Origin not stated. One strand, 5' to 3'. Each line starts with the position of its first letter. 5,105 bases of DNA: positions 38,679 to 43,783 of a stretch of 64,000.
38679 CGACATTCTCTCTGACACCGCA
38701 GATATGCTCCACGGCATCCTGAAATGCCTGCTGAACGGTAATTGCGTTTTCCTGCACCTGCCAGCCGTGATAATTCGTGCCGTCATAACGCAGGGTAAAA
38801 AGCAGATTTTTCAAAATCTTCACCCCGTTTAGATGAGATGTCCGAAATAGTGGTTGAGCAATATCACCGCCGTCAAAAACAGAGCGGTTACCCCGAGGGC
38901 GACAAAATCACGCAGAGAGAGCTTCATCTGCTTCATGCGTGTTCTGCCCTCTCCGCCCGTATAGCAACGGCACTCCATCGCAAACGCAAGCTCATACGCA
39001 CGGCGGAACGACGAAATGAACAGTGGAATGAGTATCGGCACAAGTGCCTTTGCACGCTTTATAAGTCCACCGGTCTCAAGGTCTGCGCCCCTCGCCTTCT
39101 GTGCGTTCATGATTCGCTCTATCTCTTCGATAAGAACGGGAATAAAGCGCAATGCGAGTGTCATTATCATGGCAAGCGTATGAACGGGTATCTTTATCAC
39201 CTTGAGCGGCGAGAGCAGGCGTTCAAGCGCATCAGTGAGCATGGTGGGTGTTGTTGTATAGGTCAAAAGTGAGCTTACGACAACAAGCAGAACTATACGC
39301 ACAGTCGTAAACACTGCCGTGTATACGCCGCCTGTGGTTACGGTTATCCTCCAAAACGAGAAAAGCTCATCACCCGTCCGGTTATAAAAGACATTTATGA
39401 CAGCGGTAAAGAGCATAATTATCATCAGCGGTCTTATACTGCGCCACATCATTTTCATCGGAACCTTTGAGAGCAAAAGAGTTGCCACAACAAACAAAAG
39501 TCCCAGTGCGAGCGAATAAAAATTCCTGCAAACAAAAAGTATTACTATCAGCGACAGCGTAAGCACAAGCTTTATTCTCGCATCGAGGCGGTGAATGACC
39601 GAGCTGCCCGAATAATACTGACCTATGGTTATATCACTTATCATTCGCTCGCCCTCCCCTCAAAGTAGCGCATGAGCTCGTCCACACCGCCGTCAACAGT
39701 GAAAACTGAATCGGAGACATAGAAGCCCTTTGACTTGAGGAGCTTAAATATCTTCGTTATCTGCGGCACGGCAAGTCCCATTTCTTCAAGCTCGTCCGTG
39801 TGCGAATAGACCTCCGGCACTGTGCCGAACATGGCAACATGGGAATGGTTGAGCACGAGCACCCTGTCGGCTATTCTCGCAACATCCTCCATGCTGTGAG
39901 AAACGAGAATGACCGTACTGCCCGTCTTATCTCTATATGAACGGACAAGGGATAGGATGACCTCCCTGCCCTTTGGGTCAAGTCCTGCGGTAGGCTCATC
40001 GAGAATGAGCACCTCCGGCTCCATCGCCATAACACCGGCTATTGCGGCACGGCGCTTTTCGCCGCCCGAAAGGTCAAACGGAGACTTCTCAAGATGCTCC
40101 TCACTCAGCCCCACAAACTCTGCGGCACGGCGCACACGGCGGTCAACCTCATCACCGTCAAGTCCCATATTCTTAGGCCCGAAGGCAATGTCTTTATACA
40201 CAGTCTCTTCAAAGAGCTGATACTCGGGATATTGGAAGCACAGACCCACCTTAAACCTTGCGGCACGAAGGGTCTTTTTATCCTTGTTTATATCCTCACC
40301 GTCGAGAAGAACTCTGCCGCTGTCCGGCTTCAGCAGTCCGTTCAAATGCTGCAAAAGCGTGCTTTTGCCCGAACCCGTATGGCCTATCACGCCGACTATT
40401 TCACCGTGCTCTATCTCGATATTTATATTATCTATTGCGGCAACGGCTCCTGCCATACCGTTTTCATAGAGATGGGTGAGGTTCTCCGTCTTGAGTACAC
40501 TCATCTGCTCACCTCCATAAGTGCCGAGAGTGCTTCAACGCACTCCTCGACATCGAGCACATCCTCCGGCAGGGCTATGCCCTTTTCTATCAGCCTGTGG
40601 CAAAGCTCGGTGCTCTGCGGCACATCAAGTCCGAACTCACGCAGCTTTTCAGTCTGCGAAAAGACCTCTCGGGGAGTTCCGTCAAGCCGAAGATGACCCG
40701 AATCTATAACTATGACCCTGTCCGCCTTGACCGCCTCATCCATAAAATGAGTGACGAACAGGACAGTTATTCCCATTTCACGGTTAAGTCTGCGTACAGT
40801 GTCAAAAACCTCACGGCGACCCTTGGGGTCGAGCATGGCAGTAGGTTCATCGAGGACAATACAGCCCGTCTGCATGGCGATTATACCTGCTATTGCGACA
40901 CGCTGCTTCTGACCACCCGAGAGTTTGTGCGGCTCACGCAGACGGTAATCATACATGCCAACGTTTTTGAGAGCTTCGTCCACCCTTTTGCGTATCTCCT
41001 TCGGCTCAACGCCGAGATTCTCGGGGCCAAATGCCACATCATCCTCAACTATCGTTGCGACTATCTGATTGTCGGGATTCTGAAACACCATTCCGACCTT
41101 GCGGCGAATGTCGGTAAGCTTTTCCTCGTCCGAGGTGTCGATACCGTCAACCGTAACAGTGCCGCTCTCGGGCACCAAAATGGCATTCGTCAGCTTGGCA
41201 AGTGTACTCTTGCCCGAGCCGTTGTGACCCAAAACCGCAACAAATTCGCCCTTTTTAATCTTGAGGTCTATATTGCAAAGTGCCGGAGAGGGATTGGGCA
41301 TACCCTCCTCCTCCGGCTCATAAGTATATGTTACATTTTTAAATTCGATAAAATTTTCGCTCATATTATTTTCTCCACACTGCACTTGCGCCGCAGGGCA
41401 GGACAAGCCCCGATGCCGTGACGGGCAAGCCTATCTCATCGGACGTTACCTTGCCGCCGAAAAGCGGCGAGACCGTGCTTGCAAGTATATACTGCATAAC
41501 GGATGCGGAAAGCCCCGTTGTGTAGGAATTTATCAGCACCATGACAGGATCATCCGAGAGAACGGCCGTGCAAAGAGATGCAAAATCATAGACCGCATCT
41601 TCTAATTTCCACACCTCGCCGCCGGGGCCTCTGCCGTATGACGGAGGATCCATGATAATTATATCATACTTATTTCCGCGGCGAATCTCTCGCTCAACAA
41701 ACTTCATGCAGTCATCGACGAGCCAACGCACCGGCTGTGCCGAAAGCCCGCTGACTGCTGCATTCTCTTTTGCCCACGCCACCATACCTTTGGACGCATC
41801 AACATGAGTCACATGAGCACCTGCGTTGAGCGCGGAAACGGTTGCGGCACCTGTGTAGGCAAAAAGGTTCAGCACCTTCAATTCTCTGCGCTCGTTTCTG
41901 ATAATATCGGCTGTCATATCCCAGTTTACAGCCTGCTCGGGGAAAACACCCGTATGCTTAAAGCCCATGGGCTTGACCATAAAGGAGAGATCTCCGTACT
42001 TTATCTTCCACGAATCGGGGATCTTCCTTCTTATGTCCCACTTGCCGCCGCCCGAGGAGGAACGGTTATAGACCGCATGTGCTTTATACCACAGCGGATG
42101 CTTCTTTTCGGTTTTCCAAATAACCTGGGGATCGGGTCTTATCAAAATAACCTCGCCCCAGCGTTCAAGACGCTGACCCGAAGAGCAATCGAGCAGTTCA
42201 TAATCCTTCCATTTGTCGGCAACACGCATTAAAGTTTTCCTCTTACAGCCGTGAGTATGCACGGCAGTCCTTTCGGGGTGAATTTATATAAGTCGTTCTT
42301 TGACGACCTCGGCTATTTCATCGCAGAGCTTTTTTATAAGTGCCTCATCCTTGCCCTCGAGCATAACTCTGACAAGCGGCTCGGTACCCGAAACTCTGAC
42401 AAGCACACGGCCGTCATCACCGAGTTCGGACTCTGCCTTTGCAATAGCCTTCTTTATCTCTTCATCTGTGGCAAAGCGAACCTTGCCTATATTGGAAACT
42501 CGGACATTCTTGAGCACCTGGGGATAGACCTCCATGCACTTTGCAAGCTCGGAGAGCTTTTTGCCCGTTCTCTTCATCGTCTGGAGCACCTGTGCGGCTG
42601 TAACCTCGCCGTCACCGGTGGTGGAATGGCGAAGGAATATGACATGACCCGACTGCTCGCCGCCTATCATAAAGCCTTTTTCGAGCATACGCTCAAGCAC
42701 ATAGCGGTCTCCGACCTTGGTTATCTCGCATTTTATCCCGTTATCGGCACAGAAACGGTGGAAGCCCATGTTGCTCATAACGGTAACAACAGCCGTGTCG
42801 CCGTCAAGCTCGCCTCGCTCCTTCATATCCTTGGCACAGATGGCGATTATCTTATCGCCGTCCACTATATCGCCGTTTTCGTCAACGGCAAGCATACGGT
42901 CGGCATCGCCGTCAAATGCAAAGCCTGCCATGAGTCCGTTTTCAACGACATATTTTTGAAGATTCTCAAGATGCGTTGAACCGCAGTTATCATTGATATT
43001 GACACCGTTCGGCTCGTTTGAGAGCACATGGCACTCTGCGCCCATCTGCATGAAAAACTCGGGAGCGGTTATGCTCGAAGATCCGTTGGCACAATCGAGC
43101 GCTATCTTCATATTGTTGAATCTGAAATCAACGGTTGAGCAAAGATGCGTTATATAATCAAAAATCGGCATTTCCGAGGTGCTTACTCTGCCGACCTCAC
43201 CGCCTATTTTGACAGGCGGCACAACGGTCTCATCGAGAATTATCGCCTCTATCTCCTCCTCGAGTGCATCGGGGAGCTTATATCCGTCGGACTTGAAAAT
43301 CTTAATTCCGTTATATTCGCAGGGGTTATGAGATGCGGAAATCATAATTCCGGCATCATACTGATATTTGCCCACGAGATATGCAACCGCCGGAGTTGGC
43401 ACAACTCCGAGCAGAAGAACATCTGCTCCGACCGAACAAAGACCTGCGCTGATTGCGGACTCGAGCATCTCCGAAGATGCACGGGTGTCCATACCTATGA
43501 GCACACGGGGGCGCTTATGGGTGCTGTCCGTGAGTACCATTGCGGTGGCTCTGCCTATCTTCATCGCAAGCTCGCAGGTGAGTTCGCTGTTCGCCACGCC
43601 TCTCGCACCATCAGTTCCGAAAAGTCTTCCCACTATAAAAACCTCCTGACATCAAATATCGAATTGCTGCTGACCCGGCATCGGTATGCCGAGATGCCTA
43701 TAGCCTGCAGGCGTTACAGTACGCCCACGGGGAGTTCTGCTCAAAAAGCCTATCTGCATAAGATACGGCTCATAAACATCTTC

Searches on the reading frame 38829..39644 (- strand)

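Call 15: search_protein_families(library=pfam, proteins=[window:38829-39644:-], max_evalue=0.0001)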
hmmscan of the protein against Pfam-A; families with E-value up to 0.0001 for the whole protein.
window:38829-39644:- (271 aa): 1 family
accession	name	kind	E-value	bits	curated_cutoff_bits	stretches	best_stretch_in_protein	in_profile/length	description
PF02361.21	CbiQ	-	1.5e-48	165.7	25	1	14-235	2-214/216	Cobalt transport protein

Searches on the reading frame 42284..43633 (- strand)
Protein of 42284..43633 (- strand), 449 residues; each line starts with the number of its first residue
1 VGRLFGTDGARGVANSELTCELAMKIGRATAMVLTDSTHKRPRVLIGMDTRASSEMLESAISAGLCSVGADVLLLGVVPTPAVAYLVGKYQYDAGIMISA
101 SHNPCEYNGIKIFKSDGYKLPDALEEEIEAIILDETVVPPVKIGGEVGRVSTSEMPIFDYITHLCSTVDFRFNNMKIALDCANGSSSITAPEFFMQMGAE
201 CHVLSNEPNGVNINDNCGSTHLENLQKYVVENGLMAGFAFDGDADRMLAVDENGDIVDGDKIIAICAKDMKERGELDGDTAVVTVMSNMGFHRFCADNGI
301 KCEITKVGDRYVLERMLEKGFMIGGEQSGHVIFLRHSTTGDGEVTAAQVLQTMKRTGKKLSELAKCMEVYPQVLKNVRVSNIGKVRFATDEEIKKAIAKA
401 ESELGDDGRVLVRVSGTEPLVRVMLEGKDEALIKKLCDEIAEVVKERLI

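Call 62: search_protein_families(library=pfam, proteins=[window:42284-43633:-], max_evalue=0.000001)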
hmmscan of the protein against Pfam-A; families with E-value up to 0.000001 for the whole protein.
window:42284-43633:- (449 aa): 4 families
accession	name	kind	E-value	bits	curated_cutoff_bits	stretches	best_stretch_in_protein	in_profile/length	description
PF02878.22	PGM_PMM_I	-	8.3e-47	158.8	22.5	1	3-135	2-134/138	Phosphoglucomutase/phosphomannomutase, alpha/beta/alpha domain I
PF02880.22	PGM_PMM_III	-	2.5e-38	131.2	20.7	1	258-369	1-114/115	Phosphoglucomutase/phosphomannomutase, alpha/beta/alpha domain III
PF00408.26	PGM_PMM_IV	-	6.2e-20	71.5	23.1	1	374-442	1-67/68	Phosphoglucomutase/phosphomannomutase, C-terminal domain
PF02879.22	PGM_PMM_II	-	3.9e-14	53.5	29.3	1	159-254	2-103/103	Phosphoglucomutase/phosphomannomutase, alpha/beta/alpha domain II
